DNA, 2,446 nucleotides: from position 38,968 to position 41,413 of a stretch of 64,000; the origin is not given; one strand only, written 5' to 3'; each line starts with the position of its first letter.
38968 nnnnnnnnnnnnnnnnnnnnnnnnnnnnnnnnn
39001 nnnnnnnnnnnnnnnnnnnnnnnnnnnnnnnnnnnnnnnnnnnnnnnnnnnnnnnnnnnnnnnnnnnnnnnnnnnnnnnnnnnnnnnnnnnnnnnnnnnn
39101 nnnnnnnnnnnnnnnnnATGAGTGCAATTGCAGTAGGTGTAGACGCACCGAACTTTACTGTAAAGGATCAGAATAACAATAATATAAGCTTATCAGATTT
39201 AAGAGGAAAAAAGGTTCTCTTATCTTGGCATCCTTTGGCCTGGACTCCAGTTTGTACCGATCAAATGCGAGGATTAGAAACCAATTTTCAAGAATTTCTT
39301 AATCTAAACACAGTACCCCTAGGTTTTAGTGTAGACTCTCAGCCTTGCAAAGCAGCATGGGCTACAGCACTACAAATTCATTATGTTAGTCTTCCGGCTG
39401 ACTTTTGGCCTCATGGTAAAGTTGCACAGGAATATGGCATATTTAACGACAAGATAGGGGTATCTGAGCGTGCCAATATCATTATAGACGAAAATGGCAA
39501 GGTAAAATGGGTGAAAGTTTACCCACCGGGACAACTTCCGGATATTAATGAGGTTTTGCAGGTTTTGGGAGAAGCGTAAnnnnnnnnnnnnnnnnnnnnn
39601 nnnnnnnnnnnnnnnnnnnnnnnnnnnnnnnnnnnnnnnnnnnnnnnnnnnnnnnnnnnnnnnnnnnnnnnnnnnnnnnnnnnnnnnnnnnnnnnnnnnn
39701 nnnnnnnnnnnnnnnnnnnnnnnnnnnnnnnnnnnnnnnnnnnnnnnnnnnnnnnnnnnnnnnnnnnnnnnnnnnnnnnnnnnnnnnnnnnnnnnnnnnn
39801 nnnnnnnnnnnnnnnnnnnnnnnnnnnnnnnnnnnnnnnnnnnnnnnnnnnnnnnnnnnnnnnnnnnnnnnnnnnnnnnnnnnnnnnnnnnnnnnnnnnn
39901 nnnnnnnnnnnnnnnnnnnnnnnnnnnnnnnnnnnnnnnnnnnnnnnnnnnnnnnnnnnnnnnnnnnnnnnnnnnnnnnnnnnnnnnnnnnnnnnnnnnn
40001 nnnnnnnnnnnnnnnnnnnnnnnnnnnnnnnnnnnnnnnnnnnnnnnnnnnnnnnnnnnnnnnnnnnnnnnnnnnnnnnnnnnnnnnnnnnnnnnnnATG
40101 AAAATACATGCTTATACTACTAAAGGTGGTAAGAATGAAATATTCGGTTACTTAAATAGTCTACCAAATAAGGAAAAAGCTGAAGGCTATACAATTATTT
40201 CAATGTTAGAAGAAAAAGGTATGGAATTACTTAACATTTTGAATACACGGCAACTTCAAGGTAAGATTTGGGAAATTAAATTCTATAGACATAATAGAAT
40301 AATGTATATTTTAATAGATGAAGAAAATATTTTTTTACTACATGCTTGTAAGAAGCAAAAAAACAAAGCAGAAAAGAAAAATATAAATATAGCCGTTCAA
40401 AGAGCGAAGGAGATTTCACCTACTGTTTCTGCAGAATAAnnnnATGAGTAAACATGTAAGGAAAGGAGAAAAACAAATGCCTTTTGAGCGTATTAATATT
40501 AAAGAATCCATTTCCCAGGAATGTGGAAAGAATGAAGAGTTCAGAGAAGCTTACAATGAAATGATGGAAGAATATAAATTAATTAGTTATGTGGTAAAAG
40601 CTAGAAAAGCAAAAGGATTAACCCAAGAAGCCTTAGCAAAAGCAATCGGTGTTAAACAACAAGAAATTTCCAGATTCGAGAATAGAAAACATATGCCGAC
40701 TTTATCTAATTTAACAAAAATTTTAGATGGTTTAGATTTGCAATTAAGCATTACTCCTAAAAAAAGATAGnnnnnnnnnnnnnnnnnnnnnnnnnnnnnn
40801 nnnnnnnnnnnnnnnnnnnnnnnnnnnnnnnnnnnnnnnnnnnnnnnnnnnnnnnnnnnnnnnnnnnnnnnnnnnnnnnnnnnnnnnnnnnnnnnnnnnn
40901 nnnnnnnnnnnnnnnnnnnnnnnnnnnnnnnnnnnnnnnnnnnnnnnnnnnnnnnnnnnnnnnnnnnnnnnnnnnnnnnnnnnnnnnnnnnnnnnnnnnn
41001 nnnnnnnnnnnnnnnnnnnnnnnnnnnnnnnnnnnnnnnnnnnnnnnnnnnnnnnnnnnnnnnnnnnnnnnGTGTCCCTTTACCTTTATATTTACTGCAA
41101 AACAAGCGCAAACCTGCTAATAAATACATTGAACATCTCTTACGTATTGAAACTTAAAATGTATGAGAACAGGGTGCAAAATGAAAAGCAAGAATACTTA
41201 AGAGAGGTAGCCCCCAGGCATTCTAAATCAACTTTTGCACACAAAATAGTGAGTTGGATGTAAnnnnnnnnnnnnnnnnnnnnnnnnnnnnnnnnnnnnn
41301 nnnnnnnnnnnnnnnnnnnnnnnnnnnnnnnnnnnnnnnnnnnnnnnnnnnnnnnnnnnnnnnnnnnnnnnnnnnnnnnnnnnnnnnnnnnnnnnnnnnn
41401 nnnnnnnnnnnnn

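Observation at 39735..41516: Mosaic of three ~100-nt modules forming a putative ~225-nt structured unit, repeated around a higBA cassette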

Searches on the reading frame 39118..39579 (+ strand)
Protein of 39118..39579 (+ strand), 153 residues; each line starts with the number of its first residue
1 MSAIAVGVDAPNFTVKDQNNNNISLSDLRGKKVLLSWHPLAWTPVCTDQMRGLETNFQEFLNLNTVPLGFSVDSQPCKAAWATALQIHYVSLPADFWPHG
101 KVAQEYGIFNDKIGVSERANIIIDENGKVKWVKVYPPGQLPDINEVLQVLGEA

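Call 12: find_encoding_contigs(protein=window:39118-39579:+, flank=10000, max_places=10)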
Protein window:39118-39579:+ (153 aa): no gene with exactly this product is on record in the collection.

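Call 29: search_protein_families(library=pfam, proteins=[window:39118-39579:+], max_evalue=0.01)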
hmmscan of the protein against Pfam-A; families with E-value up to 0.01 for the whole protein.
window:39118-39579:+ (153 aa): 2 families
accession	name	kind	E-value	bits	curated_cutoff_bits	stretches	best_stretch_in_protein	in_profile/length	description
PF00578.27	AhpC-TSA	-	1.2e-31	109.7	26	1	6-131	1-123/124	AhpC/TSA family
PF08534.16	Redoxin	-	1.4e-19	70.8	26.6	1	6-147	2-148/148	Redoxin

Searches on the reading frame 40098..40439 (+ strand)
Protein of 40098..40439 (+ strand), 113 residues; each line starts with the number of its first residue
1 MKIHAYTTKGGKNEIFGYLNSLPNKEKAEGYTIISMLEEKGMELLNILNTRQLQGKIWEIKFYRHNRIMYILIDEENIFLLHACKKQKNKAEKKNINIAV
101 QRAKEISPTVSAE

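Call 14: find_encoding_contigs(protein=window:40098-40439:+, flank=10000, max_places=10)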
Protein window:40098-40439:+ (113 aa): 1 contig read that carries it; 1 place shown.
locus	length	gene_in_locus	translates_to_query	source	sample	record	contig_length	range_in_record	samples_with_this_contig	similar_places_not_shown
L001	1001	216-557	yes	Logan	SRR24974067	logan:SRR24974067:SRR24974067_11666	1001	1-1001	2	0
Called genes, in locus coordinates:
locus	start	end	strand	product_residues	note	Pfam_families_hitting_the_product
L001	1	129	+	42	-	?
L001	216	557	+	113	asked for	PF05973:Gp49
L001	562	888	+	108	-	PF01381:HTH_3, PF12844:HTH_19 (weak), PF13443:HTH_26 (faint), PF13560:HTH_31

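Call 29: search_protein_families(library=pfam, proteins=[window:40098-40439:+], max_evalue=0.01)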
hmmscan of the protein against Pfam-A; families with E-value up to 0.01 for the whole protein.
window:40098-40439:+ (113 aa): 1 family
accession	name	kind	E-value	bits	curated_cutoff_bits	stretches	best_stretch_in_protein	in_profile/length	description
PF05973.20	Gp49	-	2.7e-17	63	23.9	1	18-104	2-90/90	Phage derived protein Gp49-like (DUF891)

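Call 47: find_homologous_proteins(query=window:40098-40436:+, max_evalue=1e-10)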
Query window:40098-40436:+ (113 aa): 194 proteins with E <= 1e-10 among 197 candidates; the best 120 are listed.
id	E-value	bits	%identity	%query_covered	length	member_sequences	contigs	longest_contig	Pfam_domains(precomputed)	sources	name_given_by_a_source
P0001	1.8e-67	241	100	100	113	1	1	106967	PF05973.21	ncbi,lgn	-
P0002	1.0e-50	188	77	99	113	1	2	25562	PF05973.21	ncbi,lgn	-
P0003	3.5e-38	147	66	94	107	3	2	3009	PF05973.21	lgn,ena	-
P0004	6.2e-38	147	62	94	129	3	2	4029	PF05973.21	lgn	-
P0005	7.2e-38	146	65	94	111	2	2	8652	PF05973.21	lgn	-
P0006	8.0e-38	146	66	94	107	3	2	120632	PF05973.21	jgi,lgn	jgi:phage-related protein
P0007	8.1e-38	146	64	94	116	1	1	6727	PF05973.21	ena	-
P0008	2.2e-37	145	64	94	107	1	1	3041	PF05973.21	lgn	-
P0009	6.0e-37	143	59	98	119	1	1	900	PF05973.21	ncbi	-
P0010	8.9e-37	143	61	94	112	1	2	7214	PF05973.21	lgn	-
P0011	1.6e-36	142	64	94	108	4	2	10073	PF05973.21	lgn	-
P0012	2.0e-36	142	61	98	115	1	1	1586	PF05973.21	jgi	jgi:phage-related protein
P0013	3.2e-36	141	64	95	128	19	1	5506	PF05973.21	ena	-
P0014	7.3e-36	140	64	94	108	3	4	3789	PF05973.21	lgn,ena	-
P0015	1.0e-35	139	63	94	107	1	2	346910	PF05973.21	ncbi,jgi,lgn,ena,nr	ncbi:MAG: hypothetical protein JL50_04355 [Peptococcaceae bacterium BICA1-7]|nr:MAG: hypothetical pr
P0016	1.1e-35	139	65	94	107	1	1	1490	PF05973.21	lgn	-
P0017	1.1e-35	139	61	94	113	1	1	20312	PF05973.21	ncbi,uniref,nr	ncbi:type II toxin-antitoxin system RelE/ParE family toxin [Inediibacterium massiliense]|uniref:type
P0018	1.9e-35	139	63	94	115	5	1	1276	PF05973.21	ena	-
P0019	4.9e-35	137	63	94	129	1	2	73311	PF05973.21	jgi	-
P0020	8.7e-35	136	64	94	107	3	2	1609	PF05973.21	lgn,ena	-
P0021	1.2e-34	136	60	96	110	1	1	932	PF05973.21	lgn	-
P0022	1.6e-34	136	62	94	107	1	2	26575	PF05973.21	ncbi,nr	ncbi:MAG: type II toxin-antitoxin system RelE/ParE family toxin [Bacillota bacterium]|nr:type II tox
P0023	2.0e-34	135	62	94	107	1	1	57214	PF05973.21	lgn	-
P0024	2.0e-34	135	62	94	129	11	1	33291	PF05973.21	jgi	jgi:phage-related protein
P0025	1.2e-33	133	62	94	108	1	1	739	PF05973.21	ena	-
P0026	1.4e-33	133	57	98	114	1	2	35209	PF05973.21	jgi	jgi:phage-related protein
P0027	2.1e-33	132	56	94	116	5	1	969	PF05973.21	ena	-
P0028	7.6e-33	130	65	93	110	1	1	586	PF05973.21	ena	-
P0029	1.1e-32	130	65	88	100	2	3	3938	PF05973.21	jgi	jgi:phage-related protein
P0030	1.6e-32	129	55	92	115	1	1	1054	PF05973.21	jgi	jgi:phage-related protein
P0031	6.9e-32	127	54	95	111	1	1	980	PF05973.21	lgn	-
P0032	9.1e-32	127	51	98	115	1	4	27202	PF05973.21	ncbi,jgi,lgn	jgi:phage-related protein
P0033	1.0e-31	127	59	94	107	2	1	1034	PF05973.21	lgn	-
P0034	1.3e-31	126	58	93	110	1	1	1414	PF05973.21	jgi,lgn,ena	-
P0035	1.3e-31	126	60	97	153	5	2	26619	PF05973.21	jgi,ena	-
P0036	1.5e-31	126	60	97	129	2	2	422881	PF05973.21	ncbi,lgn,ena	-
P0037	1.8e-31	126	58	95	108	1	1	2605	PF05973.21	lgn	-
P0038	2.1e-31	126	62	97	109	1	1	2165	PF05973.21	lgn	-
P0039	8.2e-31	124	58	93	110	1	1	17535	PF05973.21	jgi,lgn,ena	-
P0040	1.1e-30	123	60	93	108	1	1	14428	PF05973.21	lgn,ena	-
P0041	1.1e-30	123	58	93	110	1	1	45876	PF05973.21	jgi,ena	-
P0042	1.3e-30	123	57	94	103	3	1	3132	PF05973.21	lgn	-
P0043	2.0e-30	122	66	78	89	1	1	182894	PF05973.21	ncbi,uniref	ncbi:type II toxin-antitoxin system RelE/ParE family toxin [Anoxynatronum sibiricum]|uniref:Type II 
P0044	2.5e-30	122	57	98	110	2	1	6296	PF05973.21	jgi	-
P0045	3.2e-30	122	58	93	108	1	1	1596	PF05973.21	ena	-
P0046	3.3e-30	122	57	98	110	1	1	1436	PF05973.21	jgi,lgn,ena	-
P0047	5.1e-30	121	52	92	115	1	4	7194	PF05973.21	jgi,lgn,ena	jgi:phage-related protein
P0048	5.7e-30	121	57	94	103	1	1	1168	PF05973.21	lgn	-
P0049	8.7e-30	120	57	97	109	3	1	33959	PF05973.21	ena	-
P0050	1.4e-29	120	57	98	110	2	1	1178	PF05973.21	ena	-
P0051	1.9e-29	119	55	95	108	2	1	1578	PF05973.21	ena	-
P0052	2.6e-29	119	58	93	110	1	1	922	PF05973.21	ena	-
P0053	3.0e-29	119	56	95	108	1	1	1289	PF05973.21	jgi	-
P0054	3.1e-29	119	56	94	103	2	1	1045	PF05973.21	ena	-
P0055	3.6e-29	118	60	97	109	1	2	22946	PF05973.21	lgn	-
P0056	3.6e-29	118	57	95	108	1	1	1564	PF05973.21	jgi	-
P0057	3.8e-29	118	56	95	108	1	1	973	PF05973.21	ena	-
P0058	4.4e-29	118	58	98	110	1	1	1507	PF05973.21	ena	-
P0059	5.1e-29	118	55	92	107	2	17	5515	PF05973.21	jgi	jgi:phage-related protein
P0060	8.6e-29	117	57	98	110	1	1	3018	PF05973.21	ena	-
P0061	9.9e-29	117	58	94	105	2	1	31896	PF05973.21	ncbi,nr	ncbi:type II toxin-antitoxin system RelE/ParE family toxin [Vallitalea longa]|nr:type II toxin-antit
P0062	1.3e-28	117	56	93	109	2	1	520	PF05973.21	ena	-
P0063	1.5e-28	116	57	93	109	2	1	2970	PF05973.21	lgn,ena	-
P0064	1.5e-28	116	56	97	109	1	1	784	PF05973.21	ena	-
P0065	1.6e-28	116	58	93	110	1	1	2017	PF05973.21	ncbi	-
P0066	1.7e-28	116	58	95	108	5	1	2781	PF05973.21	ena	-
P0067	2.0e-28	116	58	95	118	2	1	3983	PF05973.21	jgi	jgi:phage-related protein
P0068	2.1e-28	116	57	93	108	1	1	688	PF05973.21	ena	-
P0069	2.3e-28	116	55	95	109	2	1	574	PF05973.21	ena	-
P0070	3.6e-28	115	59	95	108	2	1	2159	PF05973.21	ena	-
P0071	3.8e-28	115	59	92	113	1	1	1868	PF05973.21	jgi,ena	-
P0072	5.1e-28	115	60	93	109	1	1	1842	PF05973.21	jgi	jgi:phage-related protein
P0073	5.1e-28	115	57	93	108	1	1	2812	PF05973.21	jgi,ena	-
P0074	5.4e-28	115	56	93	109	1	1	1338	PF05973.21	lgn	-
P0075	8.7e-28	114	55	93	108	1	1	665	PF05973.21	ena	-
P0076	8.9e-28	114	54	98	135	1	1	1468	PF05973.21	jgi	-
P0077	9.7e-28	114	58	95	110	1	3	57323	PF05973.21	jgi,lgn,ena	-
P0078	1.0e-27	114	55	93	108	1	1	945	PF05973.21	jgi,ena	-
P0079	1.1e-27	114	56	93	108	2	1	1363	PF05973.21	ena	-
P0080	1.2e-27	114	56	93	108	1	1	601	PF05973.21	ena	-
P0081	1.2e-27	113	57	93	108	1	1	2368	PF05973.21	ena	-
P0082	1.4e-27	113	56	93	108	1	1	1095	PF05973.21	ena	-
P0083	1.5e-27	113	56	93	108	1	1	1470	PF05973.21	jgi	jgi:phage-related protein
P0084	1.5e-27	113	53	95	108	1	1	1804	PF05973.21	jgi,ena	-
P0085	1.5e-27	113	55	95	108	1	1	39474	PF05973.21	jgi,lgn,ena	-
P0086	1.8e-27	113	58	96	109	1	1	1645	PF05973.21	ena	-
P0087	1.8e-27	113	56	93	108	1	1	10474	PF05973.21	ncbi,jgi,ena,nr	ncbi:MAG: type II toxin-antitoxin system RelE/ParE family toxin [Oscillospiraceae bacterium]|nr:type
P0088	2.0e-27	113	55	95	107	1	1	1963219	PF05973.21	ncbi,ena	-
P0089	2.0e-27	113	55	97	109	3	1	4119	PF05973.21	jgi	-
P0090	2.1e-27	113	55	93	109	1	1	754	PF05973.21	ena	-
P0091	2.5e-27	112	52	98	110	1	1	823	PF05973.21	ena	-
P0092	3.1e-27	112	56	93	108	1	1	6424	PF05973.21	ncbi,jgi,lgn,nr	ncbi:MAG: type II toxin-antitoxin system RelE/ParE family toxin [Clostridiales bacterium]|jgi:phage-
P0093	3.3e-27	112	54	94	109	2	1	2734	PF05973.21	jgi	-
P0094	4.4e-27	112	56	95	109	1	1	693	PF05973.21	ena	-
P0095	4.7e-27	112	54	95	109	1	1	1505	PF05973.21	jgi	jgi:phage-related protein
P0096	5.3e-27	111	57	93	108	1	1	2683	PF05973.21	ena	-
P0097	5.3e-27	111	53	97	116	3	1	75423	PF05973.21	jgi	-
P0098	6.1e-27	111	55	93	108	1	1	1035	PF05973.21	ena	-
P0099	6.4e-27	111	53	98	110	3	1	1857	PF05973.21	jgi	-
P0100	6.8e-27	111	52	97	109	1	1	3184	PF05973.21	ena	-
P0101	7.2e-27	111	53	97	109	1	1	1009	PF05973.21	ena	-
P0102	8.4e-27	111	54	98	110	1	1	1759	PF05973.21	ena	-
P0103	1.3e-26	110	55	98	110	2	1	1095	PF05973.21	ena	-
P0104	1.4e-26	110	57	93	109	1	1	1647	PF05973.21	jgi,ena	-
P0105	1.5e-26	110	51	96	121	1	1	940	PF05973.21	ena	-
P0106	1.6e-26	110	51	94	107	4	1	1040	PF05973.21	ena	-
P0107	2.0e-26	110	54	98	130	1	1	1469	PF05973.21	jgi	jgi:phage-related protein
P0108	2.6e-26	109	55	93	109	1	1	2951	PF05973.21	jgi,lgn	jgi:phage-related protein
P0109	2.7e-26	109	55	95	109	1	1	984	PF05973.21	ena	-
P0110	6.8e-26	108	54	98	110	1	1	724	PF05973.21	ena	-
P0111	6.8e-26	108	52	98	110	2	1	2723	PF05973.21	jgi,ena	-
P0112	7.0e-26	108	54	98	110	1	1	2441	PF05973.21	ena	-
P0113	7.9e-26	108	53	93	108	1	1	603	PF05973.21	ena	-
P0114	8.1e-26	108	54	94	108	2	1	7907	PF05973.21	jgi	-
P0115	9.8e-26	107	51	94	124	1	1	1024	PF05973.21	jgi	jgi:phage-related protein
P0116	1.0e-25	107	51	98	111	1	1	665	PF05973.21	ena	-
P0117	1.3e-25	107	54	93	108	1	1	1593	PF05973.21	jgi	jgi:hypothetical protein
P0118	1.5e-25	107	53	92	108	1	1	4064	PF05973.21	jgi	jgi:phage-related protein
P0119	1.7e-25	107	54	93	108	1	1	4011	PF05973.21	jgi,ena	-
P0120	1.9e-25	106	53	94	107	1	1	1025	PF05973.21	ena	-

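Call 48: find_encoding_contigs(protein=P0002, flank=10000, max_places=6)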
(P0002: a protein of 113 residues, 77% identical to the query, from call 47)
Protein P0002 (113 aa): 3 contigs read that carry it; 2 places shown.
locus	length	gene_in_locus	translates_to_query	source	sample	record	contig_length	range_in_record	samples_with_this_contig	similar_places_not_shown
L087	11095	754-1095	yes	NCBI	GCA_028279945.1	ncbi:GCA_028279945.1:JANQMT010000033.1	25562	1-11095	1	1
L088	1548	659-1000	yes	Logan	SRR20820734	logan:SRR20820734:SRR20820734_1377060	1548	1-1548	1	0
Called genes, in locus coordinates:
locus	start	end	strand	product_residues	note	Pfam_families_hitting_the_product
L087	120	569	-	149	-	PF04237:YjbR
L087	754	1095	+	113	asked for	PF05973:Gp49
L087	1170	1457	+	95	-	PF12844:HTH_19, PF01381:HTH_3, PF13560:HTH_31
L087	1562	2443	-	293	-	PF13343:SBP_bac_6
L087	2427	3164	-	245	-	PF00005:ABC_tran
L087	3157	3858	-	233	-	PF02492:cobW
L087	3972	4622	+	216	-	PF00027:cNMP_binding, PF13545:HTH_Crp_2, PF00325:Crp (weak)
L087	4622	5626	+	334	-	PF09084:NMT1 (faint), PF12974:Phosphonate-bd, PF02621:VitK2_biosynth (weak)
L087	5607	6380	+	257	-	PF00528:BPD_transp_1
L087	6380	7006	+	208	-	PF00005:ABC_tran, PF13304:AAA_21 (weak)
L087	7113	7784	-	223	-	PF00923:TAL_FSA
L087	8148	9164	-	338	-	PF04055:Radical_SAM, PF16199:Radical_SAM_C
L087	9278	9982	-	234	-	PF21778:DUF6873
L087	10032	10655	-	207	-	PF00440:TetR_N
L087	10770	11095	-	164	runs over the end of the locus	PF00258:Flavodoxin_1 (faint), PF12641:Flavodoxin_3 (weak), PF12724:Flavodoxin_5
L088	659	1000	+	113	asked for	PF05973:Gp49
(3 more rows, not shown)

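Call 49: list_cluster_members(proteins=[P0001, P0002])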
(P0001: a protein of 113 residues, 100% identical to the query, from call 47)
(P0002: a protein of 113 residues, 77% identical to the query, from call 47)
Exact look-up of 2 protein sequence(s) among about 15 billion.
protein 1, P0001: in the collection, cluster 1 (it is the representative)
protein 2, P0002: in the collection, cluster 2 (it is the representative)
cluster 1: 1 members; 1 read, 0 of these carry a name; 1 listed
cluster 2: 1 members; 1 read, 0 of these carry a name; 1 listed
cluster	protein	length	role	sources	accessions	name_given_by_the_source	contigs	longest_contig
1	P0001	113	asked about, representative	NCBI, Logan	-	-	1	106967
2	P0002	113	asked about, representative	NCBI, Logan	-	-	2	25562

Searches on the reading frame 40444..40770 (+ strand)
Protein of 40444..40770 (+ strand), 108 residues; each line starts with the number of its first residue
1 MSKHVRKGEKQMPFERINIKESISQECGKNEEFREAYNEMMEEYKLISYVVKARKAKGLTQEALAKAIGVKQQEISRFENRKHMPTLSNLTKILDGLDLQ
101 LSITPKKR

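Call 29: search_protein_families(library=pfam, proteins=[window:40444-40770:+], max_evalue=0.01)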
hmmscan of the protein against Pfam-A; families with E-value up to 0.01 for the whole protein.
window:40444-40770:+ (108 aa): 9 families
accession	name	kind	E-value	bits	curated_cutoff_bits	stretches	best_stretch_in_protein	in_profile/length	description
PF01381.28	HTH_3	-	2.5e-15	56.7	23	1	52-101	3-52/55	Helix-turn-helix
PF13560.12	HTH_31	-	4.3e-09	37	27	1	54-100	10-57/64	Helix-turn-helix domain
PF12844.13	HTH_19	-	2.6e-06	27.7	30.2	1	52-95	6-49/64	Helix-turn-helix domain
PF13443.12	HTH_26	-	2.1e-05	25.1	22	1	55-101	7-54/63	Cro/C1-type HTH DNA-binding domain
PF13744.12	HTH_37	-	3.7e-05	23.9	27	1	44-103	17-77/80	Helix-turn-helix domain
PF22495.2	HTH_92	-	0.00026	20.7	27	1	52-86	2-36/45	RsaL-like HTH domain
PF15731.11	MqsA_antitoxin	-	0.00074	20.1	30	1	32-95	59-118/131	Antitoxin component of bacterial toxin-antitoxin system, MqsA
PF15943.11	YdaS_toxin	-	0.0025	18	30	1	61-85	11-36/65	Bacterial toxin YdaS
PF05269.17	Phage_CII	-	0.0049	17.5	21.3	1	59-94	24-58/91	Bacteriophage CII protein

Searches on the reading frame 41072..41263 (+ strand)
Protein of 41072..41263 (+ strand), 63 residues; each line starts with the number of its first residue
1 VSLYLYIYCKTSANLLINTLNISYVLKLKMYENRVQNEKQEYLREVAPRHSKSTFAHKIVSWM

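Call 29: search_protein_families(library=pfam, proteins=[window:41072-41263:+], max_evalue=0.01)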
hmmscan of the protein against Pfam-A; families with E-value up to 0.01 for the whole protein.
window:41072-41263:+ (63 aa): 0 families

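Call 69: find_encoding_contigs(protein=window:41072-41263:+, flank=10000)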
Protein window:41072-41263:+ (63 aa): no gene with exactly this product is on record in the collection.
